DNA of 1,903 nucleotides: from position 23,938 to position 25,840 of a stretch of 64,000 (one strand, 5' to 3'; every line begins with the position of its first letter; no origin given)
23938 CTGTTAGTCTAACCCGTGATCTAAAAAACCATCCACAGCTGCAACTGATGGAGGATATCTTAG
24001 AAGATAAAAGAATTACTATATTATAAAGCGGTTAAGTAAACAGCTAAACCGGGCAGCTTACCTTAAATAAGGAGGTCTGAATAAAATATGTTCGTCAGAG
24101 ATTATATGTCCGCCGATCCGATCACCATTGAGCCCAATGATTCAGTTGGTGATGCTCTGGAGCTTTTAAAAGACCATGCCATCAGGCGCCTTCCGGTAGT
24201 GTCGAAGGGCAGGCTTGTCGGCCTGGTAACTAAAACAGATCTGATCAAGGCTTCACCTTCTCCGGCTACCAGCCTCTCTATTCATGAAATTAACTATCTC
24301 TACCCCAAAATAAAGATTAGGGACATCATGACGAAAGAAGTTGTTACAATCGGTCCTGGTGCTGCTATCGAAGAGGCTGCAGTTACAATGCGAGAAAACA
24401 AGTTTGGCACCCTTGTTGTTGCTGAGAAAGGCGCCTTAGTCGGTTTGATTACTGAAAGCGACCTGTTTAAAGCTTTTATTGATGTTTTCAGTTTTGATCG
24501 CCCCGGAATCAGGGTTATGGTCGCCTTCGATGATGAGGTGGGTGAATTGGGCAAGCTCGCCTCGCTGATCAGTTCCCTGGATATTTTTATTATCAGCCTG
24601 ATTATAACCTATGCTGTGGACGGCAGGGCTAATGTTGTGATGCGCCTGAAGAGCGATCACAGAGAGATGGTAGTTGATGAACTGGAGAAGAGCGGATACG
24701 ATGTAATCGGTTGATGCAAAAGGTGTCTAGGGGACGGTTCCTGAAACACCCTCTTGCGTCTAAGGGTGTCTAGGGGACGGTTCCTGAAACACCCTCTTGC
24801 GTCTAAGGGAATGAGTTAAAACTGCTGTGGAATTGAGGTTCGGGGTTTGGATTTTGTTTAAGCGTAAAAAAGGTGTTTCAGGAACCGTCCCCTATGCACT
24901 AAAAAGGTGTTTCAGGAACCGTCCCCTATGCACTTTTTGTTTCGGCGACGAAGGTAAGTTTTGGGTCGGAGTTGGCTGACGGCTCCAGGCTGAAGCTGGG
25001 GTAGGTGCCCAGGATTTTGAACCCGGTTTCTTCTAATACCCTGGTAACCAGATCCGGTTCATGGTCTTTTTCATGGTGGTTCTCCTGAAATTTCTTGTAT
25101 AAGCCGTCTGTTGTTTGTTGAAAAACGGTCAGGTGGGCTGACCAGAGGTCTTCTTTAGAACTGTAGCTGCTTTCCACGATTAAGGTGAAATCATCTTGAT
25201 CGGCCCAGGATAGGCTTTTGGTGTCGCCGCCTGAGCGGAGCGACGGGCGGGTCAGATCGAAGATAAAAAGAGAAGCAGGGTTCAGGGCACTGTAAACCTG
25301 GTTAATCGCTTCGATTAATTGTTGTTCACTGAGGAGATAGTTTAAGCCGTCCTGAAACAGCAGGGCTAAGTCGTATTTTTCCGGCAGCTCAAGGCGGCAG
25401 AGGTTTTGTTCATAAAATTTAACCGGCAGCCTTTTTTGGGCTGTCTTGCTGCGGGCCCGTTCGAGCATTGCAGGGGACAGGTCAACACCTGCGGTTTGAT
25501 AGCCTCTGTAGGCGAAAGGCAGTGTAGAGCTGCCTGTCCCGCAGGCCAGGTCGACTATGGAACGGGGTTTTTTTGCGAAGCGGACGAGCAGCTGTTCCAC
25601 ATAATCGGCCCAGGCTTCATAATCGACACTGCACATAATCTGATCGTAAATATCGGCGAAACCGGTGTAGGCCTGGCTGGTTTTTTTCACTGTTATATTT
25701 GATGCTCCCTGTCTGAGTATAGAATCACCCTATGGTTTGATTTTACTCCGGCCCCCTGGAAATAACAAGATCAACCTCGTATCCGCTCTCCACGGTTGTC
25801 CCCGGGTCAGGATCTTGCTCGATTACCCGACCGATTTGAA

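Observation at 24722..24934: Composite tandem/inverted palindromic repeat block between convergent genes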

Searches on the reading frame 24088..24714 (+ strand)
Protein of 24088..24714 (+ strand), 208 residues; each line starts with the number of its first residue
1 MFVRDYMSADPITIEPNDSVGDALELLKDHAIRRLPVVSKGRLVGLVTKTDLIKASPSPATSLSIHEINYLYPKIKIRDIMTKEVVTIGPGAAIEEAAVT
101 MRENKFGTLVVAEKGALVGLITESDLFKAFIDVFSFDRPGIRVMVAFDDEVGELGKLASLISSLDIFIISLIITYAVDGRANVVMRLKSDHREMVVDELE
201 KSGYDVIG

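Call 11: find_encoding_contigs(protein=window:24088-24714:+, flank=5000, max_places=10)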
Protein window:24088-24714:+ (208 aa): 8 contigs read that carry it; 6 places shown.
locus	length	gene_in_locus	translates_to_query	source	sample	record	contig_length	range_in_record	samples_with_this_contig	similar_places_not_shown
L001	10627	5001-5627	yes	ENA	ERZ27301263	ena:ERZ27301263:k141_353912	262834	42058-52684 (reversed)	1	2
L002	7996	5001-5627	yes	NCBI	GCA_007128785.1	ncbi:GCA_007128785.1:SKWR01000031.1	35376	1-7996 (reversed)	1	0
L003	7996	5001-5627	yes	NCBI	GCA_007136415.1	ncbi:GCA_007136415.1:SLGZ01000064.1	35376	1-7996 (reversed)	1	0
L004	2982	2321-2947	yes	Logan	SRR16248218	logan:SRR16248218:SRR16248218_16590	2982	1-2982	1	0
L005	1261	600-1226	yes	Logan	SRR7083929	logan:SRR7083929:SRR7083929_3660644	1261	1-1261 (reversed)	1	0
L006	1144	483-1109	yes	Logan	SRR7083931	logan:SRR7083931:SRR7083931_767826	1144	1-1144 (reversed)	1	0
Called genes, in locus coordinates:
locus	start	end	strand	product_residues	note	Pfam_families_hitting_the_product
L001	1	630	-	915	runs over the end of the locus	PF14417:MEDS, PF01590:GAF, PF13185:GAF_2, PF13492:GAF_3, PF01590:GAF, PF13185:GAF_2, PF13492:GAF_3, PF13487:HD_5, +1 more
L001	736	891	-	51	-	-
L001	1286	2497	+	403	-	PF00989:PAS, PF08448:PAS_4, PF13426:PAS_9, PF13487:HD_5, PF01966:HD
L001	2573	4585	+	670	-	PF00122:E1-E2_ATPase, PF00702:Hydrolase, PF12710:HAD (weak)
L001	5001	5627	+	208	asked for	PF00571:CBS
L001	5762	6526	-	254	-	PF05401:NodS, PF13489:Methyltransf_23, PF13847:Methyltransf_31, PF08241:Methyltransf_11, PF08242:Methyltransf_12, PF13649:Methyltransf_25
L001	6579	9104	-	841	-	PF00912:Transgly, PF00905:Transpeptidase, PF03793:PASTA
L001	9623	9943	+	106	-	PF10925:DUF2680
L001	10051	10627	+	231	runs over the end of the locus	PF00072:Response_reg, PF21695:GlnR_1st (faint), PF00486:Trans_reg_C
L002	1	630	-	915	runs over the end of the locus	PF14417:MEDS, PF01590:GAF, PF13185:GAF_2, PF13492:GAF_3, PF01590:GAF, PF13185:GAF_2, PF13492:GAF_3, PF13487:HD_5, +1 more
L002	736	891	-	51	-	-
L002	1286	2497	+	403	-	PF00989:PAS, PF08448:PAS_4, PF13426:PAS_9, PF13487:HD_5, PF01966:HD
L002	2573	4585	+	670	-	PF00122:E1-E2_ATPase, PF00702:Hydrolase, PF12710:HAD (weak)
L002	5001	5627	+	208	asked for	PF00571:CBS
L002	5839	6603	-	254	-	PF01209:Ubie_methyltran (faint), PF05401:NodS, PF13489:Methyltransf_23, PF13847:Methyltransf_31, PF08241:Methyltransf_11, PF08242:Methyltransf_12, PF13649:Methyltransf_25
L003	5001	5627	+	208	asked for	PF00571:CBS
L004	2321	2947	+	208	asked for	PF00571:CBS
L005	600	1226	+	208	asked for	PF00571:CBS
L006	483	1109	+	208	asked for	PF00571:CBS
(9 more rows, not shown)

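Call 71: search_protein_families(library=pfam, proteins=[window:24088-24714:+], max_evalue=0.001)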
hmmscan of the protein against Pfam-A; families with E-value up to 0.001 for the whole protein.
window:24088-24714:+ (208 aa): 2 families
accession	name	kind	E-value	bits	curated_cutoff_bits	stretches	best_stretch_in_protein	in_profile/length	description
PF00571.33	CBS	-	1.2e-33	115.7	24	2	3-56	1-55/57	CBS domain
PF22190.2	TTHA0829-like_ACT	-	7.3e-05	23.1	27.4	1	140-207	2-67/70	TTHA0829-like ACT domain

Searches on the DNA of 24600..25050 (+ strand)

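Call 20: search_dna_similar(query=window:24715-24940:+, collection=plasmids, mode=distant, max_evalue=1)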
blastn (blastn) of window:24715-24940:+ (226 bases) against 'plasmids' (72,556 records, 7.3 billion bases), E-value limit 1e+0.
No match.

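Call 21: search_dna_similar(query=window:24715-24940:+, collection=phages, mode=distant, max_evalue=1)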
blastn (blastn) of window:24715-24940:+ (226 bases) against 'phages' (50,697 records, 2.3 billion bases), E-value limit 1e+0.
No match.

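Call 63: search_rna_families(source=window, start=24600, end=25050, threshold=evalue, max_evalue=1)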
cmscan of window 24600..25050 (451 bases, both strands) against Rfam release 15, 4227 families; matches with E-value up to 1: 7.
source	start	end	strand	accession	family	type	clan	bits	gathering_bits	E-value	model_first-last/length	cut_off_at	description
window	24770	24895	-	RF04262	MIR1319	Gene; miRNA;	-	28.6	116.6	0.0032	1-119/119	no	MIR1319 microRNA precursor family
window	24770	24895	+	RF04262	MIR1319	Gene; miRNA;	-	26.8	116.6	0.0086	1-119/119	no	MIR1319 microRNA precursor family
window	24766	24899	+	RF00985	mir-640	Gene; miRNA;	-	23.1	96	0.025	1-89/89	no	mir-640 microRNA precursor family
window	24778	24887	+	RF03940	MIR9563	Gene; miRNA;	-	22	90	0.096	1-127/127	no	MIR9563 microRNA precursor family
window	24755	24928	-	RF02271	uc_338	Cis-reg;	-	19.7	120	0.012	1-180/180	no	TUC338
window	24760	24903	+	RF01027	mir-765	Gene; miRNA;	-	18.7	130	0.45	1-114/114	no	mir-765 microRNA precursor family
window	24653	24708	-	RF03139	S4-Bacteroidia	Cis-reg; leader;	CL00119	16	34.7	0.81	1-29/34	no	S4-Bacteroidia ribosomal protein leader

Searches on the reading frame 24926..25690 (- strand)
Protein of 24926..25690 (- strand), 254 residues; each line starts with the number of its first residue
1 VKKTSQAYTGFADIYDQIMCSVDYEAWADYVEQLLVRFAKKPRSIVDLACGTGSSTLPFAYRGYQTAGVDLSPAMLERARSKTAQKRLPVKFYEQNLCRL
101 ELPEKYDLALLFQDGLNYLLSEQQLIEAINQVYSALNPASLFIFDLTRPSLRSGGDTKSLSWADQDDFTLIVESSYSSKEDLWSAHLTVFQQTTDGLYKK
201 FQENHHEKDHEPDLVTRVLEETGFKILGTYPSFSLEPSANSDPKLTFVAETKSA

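Call 12: find_encoding_contigs(protein=window:24926-25690:-, flank=5000, max_places=10)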
Protein window:24926-25690:- (254 aa): 9 contigs read that carry it; 6 places shown.
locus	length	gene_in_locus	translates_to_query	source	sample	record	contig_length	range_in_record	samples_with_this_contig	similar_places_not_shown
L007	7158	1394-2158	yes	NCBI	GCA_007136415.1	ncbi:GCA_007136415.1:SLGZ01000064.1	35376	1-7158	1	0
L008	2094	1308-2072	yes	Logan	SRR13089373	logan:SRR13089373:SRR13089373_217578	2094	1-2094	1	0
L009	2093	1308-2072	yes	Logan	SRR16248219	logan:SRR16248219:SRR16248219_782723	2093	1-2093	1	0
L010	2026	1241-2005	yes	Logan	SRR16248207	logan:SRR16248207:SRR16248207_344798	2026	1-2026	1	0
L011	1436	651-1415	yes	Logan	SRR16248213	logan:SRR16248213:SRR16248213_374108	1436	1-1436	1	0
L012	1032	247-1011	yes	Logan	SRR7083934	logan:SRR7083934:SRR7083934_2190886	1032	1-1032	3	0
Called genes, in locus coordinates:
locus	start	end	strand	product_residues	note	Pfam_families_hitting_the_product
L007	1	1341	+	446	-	?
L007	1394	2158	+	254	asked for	PF05401:NodS, PF13489:Methyltransf_23, PF13847:Methyltransf_31, PF08241:Methyltransf_11, PF08242:Methyltransf_12, PF13649:Methyltransf_25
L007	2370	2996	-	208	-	PF00571:CBS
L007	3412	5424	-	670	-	PF00122:E1-E2_ATPase, PF00702:Hydrolase, PF12710:HAD (weak)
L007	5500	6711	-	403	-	PF00989:PAS, PF08448:PAS_4, PF13426:PAS_9, PF13487:HD_5, PF01966:HD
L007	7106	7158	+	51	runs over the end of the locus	-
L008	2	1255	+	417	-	?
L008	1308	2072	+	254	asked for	PF05401:NodS, PF13489:Methyltransf_23, PF13847:Methyltransf_31, PF08241:Methyltransf_11, PF08242:Methyltransf_12, PF13649:Methyltransf_25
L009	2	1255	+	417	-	?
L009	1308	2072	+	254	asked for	PF05401:NodS, PF13489:Methyltransf_23, PF13847:Methyltransf_31, PF08241:Methyltransf_11, PF08242:Methyltransf_12, PF13649:Methyltransf_25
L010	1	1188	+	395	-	?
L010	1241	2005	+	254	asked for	PF05401:NodS, PF13489:Methyltransf_23, PF13847:Methyltransf_31, PF08241:Methyltransf_11, PF08242:Methyltransf_12, PF13649:Methyltransf_25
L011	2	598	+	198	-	?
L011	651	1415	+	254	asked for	PF05401:NodS, PF13489:Methyltransf_23, PF13847:Methyltransf_31, PF08241:Methyltransf_11, PF08242:Methyltransf_12, PF13649:Methyltransf_25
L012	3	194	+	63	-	?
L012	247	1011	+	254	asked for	PF05401:NodS, PF13489:Methyltransf_23, PF13847:Methyltransf_31, PF08241:Methyltransf_11, PF08242:Methyltransf_12, PF13649:Methyltransf_25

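Call 27: find_homologous_proteins(query=window:24929-25690:-, max_evalue=1e-20)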
Query window:24929-25690:- (254 aa): 159 proteins with E <= 1e-20 among 732 candidates; the best 120 are listed.
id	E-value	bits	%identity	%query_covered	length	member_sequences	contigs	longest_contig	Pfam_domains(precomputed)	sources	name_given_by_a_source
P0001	1.9e-165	566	100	100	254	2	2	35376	PF13847.13,PF13489.13,PF13649.13,PF01209.25,PF08241.19,PF08242.19,PF05401.17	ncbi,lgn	-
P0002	3.9e-137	473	83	100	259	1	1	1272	PF13847.13,PF13489.13,PF05175.21,PF13649.13,PF01209.25,PF08241.19,PF08242.19,PF05401.17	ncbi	-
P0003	4.1e-126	437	78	99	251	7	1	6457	PF13847.13,PF13489.13,PF13649.13,PF01209.25,PF08241.19,PF08242.19,PF05401.17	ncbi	-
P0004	2.2e-116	405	72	98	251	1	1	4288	PF13847.13,PF13489.13,PF13649.13,PF01209.25,PF08241.19,PF08242.19,PF05401.17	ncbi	-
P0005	5.7e-115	401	70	98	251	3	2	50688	PF13847.13,PF13489.13,PF13649.13,PF01209.25,PF08241.19,PF08242.19,PF05401.17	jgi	-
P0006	2.8e-113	395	70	98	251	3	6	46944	PF13847.13,PF13489.13,PF13649.13,PF01209.25,PF08241.19,PF08242.19,PF05401.17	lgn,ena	-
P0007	1.7e-110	386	68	98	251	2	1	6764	PF13847.13,PF13489.13,PF13649.13,PF01209.25,PF08241.19,PF08242.19,PF05401.17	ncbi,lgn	-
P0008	2.9e-110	385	68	98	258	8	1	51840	PF13847.13,PF13489.13,PF13649.13,PF01209.25,PF08241.19,PF08242.19,PF05401.17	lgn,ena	-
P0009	9.9e-107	374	66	98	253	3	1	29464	PF13847.13,PF13489.13,PF13649.13,PF01209.25,PF08241.19,PF08242.19,PF05401.17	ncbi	-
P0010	7.6e-104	364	67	99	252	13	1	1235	PF13847.13,PF13489.13,PF05175.21,PF13649.13,PF01209.25,PF08241.19,PF08242.19,PF05401.17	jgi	jgi:SAM-dependent methyltransferase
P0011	1.2e-103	364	66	98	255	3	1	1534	PF13847.13,PF13489.13,PF13649.13,PF01209.25,PF08241.19,PF08242.19,PF05401.17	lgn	-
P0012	7.4e-101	355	63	98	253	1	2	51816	PF13847.13,PF13489.13,PF13649.13,PF01209.25,PF08241.19,PF08242.19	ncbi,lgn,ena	-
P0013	9.9e-101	354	64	98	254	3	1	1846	PF13847.13,PF13489.13,PF13649.13,PF01209.25,PF08241.19,PF08242.19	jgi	jgi:ubiquinone/menaquinone biosynthesis C-methylase UbiE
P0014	4.0e-98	346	62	98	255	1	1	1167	PF13847.13,PF13489.13,PF13649.13,PF01209.25,PF08241.19,PF08242.19,PF05401.17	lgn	-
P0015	4.9e-98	345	63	98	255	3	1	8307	PF13847.13,PF13489.13,PF13649.13,PF01209.25,PF08241.19,PF08242.19,PF05401.17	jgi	jgi:ubiquinone/menaquinone biosynthesis C-methylase UbiE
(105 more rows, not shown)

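Call 29: find_encoding_contigs(protein=P0002, flank=5000, max_places=4)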
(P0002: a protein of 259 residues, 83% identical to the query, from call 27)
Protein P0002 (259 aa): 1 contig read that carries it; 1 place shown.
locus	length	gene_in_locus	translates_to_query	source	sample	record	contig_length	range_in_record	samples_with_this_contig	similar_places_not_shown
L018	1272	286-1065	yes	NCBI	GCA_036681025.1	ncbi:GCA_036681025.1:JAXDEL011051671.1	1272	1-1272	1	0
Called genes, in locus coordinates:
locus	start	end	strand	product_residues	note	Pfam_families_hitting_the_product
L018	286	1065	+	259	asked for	PF01209:Ubie_methyltran (weak), PF05401:NodS, PF05175:MTS (weak), PF13489:Methyltransf_23, PF13847:Methyltransf_31, PF08241:Methyltransf_11, PF08242:Methyltransf_12, PF13649:Methyltransf_25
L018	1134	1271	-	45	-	?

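Call 30: find_encoding_contigs(protein=P0003, flank=6000, max_places=4)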
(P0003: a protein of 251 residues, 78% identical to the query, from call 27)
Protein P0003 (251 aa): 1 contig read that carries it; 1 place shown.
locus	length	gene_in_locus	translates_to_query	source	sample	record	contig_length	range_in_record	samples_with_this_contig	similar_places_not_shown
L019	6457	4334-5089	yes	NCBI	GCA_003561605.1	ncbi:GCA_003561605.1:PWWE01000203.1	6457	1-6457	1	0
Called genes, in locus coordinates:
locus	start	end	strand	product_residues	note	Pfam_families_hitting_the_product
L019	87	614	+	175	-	PF03773:ArsP_1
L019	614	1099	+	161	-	PF03773:ArsP_1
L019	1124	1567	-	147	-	PF02639:DUF188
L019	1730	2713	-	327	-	PF00132:Hexapep (faint)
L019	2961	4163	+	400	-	PF00704:Glyco_hydro_18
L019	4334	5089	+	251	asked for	PF01209:Ubie_methyltran (weak), PF05401:NodS, PF13489:Methyltransf_23, PF13847:Methyltransf_31, PF08241:Methyltransf_11, PF08242:Methyltransf_12, PF13649:Methyltransf_25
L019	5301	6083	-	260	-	PF00290:Trp_syntA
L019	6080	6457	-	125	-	?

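Call 31: find_encoding_contigs(protein=P0005, flank=10000, max_places=3)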
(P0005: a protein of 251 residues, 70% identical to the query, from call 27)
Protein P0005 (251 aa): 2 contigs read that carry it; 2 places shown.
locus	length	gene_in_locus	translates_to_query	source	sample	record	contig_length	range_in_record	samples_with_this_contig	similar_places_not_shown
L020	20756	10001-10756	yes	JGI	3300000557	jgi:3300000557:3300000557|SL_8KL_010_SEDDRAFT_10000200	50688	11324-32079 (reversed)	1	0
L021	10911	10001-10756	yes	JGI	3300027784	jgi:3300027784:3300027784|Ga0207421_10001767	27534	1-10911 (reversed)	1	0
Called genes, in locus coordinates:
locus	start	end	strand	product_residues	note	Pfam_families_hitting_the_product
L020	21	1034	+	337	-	PF08240:ADH_N, PF16912:Glu_dehyd_C, PF00107:ADH_zinc_N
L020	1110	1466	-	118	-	PF00903:Glyoxalase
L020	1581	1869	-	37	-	-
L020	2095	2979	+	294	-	PF00763:THF_DHG_CYH, PF02882:THF_DHG_CYH_C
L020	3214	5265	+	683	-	PF00122:E1-E2_ATPase, PF00702:Hydrolase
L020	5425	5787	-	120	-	-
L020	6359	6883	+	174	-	PF03729:DUF308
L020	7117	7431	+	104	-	PF01910:Thiamine_BP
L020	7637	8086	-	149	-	-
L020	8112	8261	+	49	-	-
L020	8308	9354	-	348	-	PF00248:Aldo_ket_red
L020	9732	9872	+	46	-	-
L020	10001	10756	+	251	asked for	PF01209:Ubie_methyltran (weak), PF05401:NodS, PF13489:Methyltransf_23, PF13847:Methyltransf_31, PF08241:Methyltransf_11, PF08242:Methyltransf_12, PF13649:Methyltransf_25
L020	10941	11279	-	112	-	-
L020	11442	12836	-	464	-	PF13347:MFS_2, PF07690:MFS_1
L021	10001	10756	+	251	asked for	PF01209:Ubie_methyltran (weak), PF05401:NodS, PF13489:Methyltransf_23, PF13847:Methyltransf_31, PF08241:Methyltransf_11, PF08242:Methyltransf_12, PF13649:Methyltransf_25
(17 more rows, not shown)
